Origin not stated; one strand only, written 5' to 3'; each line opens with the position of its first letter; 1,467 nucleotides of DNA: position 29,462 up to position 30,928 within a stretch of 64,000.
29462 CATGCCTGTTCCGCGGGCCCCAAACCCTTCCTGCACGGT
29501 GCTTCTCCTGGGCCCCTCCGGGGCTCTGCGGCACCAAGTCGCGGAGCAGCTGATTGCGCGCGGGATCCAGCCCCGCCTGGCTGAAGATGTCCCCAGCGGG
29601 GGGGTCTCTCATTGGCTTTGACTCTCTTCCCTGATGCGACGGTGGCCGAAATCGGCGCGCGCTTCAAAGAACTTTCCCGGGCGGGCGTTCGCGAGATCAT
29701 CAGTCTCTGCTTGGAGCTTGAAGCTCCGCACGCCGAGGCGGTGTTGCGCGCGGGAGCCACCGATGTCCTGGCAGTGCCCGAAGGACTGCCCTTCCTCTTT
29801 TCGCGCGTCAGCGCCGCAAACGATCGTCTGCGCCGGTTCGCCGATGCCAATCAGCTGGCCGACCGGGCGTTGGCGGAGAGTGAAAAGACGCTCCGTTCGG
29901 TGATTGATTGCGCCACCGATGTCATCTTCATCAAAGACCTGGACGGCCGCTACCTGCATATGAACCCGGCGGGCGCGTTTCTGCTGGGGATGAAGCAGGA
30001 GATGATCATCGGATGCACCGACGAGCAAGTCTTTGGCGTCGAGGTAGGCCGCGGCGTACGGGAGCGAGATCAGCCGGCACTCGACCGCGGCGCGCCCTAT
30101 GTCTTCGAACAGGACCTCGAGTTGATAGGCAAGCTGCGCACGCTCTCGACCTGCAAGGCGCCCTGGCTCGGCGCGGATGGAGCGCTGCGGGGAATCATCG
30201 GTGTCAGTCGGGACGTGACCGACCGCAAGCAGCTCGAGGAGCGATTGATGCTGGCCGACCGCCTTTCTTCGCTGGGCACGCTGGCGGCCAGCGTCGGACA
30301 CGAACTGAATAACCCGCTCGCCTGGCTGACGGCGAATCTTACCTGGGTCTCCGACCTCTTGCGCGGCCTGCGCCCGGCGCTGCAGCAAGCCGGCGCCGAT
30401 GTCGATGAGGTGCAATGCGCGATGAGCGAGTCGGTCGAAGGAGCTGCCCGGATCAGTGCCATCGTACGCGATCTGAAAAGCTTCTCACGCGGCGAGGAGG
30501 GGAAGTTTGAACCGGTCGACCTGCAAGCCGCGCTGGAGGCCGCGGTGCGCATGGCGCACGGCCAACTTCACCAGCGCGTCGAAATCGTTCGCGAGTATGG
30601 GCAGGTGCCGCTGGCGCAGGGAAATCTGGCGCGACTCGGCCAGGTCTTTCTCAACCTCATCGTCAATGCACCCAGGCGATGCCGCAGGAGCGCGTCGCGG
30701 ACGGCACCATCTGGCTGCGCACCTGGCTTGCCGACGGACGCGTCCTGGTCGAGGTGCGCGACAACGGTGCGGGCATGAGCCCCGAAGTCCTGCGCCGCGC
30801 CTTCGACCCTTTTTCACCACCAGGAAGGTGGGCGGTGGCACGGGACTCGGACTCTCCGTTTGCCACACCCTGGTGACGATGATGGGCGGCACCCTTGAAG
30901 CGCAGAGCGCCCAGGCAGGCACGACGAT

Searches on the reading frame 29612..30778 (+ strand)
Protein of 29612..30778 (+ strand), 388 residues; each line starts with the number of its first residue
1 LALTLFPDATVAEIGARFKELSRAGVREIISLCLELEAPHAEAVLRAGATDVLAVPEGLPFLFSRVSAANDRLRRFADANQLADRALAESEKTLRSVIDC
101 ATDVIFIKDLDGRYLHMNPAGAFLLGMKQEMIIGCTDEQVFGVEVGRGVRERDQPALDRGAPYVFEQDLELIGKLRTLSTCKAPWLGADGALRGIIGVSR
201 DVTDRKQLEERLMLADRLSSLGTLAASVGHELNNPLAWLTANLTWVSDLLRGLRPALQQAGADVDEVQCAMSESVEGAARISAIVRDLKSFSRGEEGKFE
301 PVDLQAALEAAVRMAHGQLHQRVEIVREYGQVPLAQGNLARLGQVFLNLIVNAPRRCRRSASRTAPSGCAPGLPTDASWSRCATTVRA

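Call 62: search_protein_families(library=pfam, proteins=[window:29612-30778:+], max_evalue=0.00001)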
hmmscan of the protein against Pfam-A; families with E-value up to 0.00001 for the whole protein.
window:29612-30778:+ (388 aa): 1 family
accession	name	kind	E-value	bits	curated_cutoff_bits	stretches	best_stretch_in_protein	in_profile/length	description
PF08448.16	PAS_4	-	9.6e-20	71.3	23.1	1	102-207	5-110/110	PAS fold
